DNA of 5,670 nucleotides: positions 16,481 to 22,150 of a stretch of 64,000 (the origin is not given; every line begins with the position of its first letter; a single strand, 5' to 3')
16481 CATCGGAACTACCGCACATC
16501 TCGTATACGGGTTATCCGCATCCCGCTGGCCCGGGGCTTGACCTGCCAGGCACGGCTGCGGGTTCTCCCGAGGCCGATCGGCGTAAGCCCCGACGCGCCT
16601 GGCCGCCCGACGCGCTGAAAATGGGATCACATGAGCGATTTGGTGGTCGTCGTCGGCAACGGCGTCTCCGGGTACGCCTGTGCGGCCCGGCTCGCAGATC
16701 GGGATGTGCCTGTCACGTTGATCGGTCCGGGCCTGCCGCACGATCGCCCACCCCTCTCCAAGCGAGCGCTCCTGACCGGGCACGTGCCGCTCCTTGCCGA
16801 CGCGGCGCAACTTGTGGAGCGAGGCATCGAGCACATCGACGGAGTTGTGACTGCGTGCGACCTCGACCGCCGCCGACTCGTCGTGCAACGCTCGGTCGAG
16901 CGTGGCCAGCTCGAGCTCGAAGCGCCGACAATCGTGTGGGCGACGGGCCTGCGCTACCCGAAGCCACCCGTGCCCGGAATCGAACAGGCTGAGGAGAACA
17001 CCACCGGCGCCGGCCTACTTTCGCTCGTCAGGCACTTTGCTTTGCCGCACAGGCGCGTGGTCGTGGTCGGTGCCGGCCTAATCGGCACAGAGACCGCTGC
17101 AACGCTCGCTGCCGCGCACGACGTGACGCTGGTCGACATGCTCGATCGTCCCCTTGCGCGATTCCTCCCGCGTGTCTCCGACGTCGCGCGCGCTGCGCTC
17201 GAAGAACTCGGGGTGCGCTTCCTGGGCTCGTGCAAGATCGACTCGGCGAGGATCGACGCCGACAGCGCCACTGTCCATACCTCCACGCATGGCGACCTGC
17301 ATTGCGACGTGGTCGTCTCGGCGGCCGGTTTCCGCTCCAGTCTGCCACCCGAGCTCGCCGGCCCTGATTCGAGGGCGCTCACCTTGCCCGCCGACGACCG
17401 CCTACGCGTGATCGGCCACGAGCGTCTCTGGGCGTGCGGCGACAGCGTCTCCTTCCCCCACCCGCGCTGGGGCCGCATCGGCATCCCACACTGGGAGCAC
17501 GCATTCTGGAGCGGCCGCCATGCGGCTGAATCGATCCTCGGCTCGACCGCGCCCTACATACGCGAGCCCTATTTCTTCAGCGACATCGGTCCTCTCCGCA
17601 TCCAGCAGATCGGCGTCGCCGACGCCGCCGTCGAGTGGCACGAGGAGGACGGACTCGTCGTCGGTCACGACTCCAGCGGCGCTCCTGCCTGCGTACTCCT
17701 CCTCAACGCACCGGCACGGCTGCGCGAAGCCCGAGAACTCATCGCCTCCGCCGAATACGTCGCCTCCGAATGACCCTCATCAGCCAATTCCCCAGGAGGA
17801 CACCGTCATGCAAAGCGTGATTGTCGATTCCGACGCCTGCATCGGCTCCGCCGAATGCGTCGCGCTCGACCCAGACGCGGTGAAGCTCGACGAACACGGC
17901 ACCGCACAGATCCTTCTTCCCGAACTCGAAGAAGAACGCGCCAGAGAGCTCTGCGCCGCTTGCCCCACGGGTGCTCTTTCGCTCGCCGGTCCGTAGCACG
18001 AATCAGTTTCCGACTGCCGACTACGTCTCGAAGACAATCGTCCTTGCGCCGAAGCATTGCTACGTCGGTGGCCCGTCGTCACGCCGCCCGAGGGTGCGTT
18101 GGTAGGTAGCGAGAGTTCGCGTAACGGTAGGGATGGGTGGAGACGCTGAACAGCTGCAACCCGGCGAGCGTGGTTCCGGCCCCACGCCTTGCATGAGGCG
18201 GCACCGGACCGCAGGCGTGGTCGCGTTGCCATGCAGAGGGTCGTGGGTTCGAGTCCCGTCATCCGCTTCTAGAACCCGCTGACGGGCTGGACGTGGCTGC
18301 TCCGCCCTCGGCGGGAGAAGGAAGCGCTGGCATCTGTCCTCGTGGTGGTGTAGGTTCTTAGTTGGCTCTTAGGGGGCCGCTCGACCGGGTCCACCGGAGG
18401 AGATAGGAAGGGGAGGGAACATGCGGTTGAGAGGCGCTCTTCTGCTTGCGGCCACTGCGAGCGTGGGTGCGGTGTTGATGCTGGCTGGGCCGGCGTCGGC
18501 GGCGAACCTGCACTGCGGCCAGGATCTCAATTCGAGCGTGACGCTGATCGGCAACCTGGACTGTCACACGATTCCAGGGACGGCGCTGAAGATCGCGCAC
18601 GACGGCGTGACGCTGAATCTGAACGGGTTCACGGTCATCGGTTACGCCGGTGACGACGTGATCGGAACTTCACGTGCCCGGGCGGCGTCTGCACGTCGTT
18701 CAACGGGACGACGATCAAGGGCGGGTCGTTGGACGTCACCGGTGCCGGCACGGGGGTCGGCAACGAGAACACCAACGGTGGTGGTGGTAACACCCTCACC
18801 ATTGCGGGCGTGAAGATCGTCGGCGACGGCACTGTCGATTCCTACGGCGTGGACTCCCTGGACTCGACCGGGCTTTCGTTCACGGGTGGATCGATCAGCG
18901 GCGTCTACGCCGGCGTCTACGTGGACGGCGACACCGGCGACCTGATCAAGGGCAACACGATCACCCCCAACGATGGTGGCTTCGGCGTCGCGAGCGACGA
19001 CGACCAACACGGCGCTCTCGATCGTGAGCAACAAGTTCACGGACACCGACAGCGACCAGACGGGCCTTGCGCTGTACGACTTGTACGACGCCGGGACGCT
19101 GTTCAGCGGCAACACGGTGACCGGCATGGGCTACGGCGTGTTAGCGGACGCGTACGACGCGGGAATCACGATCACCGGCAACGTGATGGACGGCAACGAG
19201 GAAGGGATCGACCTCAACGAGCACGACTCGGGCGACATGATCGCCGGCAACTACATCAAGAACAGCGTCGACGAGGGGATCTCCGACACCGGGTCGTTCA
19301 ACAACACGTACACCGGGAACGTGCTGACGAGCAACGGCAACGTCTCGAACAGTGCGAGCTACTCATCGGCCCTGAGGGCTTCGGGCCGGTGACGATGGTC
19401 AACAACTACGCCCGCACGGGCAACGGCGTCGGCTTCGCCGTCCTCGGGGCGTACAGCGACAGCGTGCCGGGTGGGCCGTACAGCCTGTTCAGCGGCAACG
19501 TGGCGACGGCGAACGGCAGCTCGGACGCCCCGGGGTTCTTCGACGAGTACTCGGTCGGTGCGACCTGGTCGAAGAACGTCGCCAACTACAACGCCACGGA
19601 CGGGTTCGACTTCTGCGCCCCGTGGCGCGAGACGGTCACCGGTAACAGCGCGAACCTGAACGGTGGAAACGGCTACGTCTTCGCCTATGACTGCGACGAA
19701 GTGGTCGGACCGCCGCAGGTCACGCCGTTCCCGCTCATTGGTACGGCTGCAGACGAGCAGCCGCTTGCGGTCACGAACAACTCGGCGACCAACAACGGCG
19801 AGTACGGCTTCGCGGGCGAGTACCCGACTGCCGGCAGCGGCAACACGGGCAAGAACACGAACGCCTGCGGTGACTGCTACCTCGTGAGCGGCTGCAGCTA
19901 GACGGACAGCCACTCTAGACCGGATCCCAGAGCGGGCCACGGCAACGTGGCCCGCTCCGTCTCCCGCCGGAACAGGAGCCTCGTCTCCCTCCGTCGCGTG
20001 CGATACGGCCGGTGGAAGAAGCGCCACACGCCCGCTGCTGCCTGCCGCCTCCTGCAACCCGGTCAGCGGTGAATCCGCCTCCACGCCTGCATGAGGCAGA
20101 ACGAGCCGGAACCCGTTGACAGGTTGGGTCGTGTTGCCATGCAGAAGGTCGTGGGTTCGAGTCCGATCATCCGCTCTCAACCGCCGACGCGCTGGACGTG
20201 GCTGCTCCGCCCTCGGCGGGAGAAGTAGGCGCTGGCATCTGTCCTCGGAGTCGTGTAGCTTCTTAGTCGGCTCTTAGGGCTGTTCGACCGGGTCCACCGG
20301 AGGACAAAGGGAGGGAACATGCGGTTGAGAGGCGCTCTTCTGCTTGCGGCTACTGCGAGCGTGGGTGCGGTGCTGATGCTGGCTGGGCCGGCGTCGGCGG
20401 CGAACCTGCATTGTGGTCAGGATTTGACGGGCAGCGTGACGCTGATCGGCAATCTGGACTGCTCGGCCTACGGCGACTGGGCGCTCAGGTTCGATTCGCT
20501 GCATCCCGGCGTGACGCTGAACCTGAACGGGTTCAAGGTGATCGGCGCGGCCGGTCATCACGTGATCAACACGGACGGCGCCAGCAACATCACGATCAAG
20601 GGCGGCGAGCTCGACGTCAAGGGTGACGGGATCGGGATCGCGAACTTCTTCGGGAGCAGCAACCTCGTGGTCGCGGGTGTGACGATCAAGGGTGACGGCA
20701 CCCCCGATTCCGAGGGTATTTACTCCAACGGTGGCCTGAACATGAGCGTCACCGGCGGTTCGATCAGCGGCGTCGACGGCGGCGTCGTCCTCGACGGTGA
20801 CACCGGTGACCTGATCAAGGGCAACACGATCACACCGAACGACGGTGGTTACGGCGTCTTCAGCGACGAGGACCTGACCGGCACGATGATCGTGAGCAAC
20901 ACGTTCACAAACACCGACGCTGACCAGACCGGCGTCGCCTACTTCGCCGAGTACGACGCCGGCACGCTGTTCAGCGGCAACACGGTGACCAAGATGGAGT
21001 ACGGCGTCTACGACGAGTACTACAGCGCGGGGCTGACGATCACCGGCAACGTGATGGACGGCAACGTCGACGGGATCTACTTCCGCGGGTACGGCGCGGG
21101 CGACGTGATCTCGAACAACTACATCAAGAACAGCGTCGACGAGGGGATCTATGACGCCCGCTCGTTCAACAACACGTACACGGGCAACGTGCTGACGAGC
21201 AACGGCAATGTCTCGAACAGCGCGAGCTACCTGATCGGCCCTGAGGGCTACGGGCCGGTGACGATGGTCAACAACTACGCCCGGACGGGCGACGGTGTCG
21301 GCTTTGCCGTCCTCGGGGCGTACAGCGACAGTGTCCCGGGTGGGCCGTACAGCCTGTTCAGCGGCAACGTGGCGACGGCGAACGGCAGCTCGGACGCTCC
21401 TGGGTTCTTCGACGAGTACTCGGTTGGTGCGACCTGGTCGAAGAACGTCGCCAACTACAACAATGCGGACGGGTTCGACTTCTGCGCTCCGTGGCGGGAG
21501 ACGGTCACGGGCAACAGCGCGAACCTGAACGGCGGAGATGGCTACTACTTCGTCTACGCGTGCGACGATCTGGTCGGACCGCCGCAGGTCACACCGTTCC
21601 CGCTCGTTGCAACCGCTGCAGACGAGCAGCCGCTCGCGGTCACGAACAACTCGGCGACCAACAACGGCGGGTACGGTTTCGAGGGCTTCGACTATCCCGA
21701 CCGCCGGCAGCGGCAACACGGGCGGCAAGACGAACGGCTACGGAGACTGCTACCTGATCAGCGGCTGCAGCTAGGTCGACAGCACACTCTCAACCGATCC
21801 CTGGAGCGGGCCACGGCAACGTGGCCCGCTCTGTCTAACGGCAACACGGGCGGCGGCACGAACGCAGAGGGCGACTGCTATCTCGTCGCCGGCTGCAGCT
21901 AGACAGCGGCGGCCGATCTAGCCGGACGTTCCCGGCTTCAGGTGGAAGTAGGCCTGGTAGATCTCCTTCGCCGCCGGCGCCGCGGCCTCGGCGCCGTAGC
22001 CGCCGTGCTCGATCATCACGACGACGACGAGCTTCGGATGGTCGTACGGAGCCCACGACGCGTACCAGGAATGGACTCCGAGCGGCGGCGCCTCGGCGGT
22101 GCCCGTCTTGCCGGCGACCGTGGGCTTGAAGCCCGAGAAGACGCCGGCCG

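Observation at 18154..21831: Tandem ~1.9 kb cassette: tRNA-Gly-like stub + conserved leader + secreted parallel beta-helix protein + identical hairpin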

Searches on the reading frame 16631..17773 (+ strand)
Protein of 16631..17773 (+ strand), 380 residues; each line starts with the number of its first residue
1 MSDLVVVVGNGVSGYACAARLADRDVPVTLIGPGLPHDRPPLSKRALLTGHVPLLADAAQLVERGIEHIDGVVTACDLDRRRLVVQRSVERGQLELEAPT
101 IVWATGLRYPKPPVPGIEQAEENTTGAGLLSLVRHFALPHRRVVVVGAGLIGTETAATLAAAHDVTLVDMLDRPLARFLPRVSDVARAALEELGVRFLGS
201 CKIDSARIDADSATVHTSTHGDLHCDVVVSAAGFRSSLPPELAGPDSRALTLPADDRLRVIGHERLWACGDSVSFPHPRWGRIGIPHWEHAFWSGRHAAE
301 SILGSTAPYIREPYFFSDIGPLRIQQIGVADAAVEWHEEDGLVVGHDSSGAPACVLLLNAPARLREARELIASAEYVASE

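Call 32: find_encoding_contigs(protein=P0034, flank=10000, max_places=2)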
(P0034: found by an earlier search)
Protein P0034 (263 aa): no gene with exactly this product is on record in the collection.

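Call 33: find_encoding_contigs(protein=P0025, flank=10000, max_places=2)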
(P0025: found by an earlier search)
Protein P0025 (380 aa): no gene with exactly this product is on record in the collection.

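Call 78: search_protein_families(library=pfam, proteins=[window:16631-17773:+], max_evalue=0.001)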
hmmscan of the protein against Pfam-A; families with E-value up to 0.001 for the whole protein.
window:16631-17773:+ (380 aa): 10 families
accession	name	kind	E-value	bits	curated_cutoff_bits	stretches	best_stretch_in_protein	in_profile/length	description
PF07992.20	Pyr_redox_2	-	3.4e-40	138.7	26.1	1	5-295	3-291/291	Pyridine nucleotide-disulphide oxidoreductase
PF00070.33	Pyr_redox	-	6.7e-15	55.8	22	1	142-216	1-78/82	Pyridine nucleotide-disulphide oxidoreductase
PF01266.30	DAO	-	7.2e-13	49.2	27.9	0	187-254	156-224/353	FAD dependent oxidoreductase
PF13738.12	Pyr_redox_3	-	7.8e-08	32.3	30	1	91-238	118-271/305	Pyridine nucleotide-disulphide oxidoreductase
PF13450.12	NAD_binding_8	-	3.2e-07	30.9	21.9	0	145-174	1-31/68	NAD(P)-binding Rossmann-like domain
PF03486.20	HI0933_like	-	2e-05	24.6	50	0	183-236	112-166/244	HI0933-like protein Rossmann domain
PF02737.24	3HCDH_N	-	2.9e-05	24.5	22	0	143-191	2-51/180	3-hydroxyacyl-CoA dehydrogenase, NAD binding domain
PF01134.28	GIDA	-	3.2e-05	23.6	22.1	0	5-36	2-29/391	Glucose inhibited division protein A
PF02254.24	TrkA_N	-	6.4e-05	23.7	23.8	0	143-171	1-30/116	TrkA-N domain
PF13241.12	NAD_binding_7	-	8.1e-05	23.6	22.1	0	138-169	5-37/104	Putative NAD(P)-binding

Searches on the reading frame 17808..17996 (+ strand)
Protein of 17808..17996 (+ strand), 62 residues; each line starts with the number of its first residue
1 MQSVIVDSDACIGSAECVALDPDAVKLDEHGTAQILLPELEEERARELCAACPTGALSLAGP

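Call 69: search_protein_families(library=pfam, proteins=[window:17808-17996:+], max_evalue=0.01)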
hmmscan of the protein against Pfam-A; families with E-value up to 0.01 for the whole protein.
window:17808-17996:+ (62 aa): 4 families
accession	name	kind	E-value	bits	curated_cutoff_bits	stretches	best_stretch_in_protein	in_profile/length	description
PF13459.11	Fer4_15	-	5.4e-10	40.3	22.4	1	4-58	1-65/66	4Fe-4S single cluster domain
PF13370.11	Fer4_13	-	4e-06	27.8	24.5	1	6-57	1-56/58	4Fe-4S single cluster domain of Ferredoxin I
PF06902.16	Fer4_19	-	3.2e-05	24.3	24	1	4-60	8-62/64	Divergent 4Fe-4S mono-cluster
PF12837.12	Fer4_6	-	0.0069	16.7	25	0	4-18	2-16/24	4Fe-4S binding domain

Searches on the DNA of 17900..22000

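Call 6: search_rna_families(source=window, start=17900, end=22000, threshold=evalue, max_evalue=10, show_alignments=4)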
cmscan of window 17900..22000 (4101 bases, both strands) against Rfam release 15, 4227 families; matches with E-value up to 10: 7.
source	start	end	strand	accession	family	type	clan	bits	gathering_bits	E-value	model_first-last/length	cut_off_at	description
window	20863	20938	-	RF03843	MIR2600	Gene; miRNA;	-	20.9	98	1.1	1-85/85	no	MIR2600 microRNA precursor family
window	21269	21379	-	RF03076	Streptomyces-metH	Gene; sRNA;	-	19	50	4.2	1-120/120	no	Streptomyces-metH RNA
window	19931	19953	+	RF03015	Transposase-2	Gene; sRNA;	-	18.4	42.7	2.2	43-65/69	no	Transposase-2 RNA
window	21805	21827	+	RF03015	Transposase-2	Gene; sRNA;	-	18.4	42.7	2.2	43-65/69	no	Transposase-2 RNA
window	20537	20559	+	RF01837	toga_FSE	Cis-reg; frameshift_element;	-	18.4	40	5.4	4-26/29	no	togavirus ribosomal frameshift element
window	18650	18775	+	RF02809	RsmW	Gene; sRNA;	CL00106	17.7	52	8.4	1-124/124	no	RsmW RNA family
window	18932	18991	+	RF01668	P10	Gene; sRNA;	-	17.2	37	1.3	1-72/72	no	Pseudomonas sRNA P10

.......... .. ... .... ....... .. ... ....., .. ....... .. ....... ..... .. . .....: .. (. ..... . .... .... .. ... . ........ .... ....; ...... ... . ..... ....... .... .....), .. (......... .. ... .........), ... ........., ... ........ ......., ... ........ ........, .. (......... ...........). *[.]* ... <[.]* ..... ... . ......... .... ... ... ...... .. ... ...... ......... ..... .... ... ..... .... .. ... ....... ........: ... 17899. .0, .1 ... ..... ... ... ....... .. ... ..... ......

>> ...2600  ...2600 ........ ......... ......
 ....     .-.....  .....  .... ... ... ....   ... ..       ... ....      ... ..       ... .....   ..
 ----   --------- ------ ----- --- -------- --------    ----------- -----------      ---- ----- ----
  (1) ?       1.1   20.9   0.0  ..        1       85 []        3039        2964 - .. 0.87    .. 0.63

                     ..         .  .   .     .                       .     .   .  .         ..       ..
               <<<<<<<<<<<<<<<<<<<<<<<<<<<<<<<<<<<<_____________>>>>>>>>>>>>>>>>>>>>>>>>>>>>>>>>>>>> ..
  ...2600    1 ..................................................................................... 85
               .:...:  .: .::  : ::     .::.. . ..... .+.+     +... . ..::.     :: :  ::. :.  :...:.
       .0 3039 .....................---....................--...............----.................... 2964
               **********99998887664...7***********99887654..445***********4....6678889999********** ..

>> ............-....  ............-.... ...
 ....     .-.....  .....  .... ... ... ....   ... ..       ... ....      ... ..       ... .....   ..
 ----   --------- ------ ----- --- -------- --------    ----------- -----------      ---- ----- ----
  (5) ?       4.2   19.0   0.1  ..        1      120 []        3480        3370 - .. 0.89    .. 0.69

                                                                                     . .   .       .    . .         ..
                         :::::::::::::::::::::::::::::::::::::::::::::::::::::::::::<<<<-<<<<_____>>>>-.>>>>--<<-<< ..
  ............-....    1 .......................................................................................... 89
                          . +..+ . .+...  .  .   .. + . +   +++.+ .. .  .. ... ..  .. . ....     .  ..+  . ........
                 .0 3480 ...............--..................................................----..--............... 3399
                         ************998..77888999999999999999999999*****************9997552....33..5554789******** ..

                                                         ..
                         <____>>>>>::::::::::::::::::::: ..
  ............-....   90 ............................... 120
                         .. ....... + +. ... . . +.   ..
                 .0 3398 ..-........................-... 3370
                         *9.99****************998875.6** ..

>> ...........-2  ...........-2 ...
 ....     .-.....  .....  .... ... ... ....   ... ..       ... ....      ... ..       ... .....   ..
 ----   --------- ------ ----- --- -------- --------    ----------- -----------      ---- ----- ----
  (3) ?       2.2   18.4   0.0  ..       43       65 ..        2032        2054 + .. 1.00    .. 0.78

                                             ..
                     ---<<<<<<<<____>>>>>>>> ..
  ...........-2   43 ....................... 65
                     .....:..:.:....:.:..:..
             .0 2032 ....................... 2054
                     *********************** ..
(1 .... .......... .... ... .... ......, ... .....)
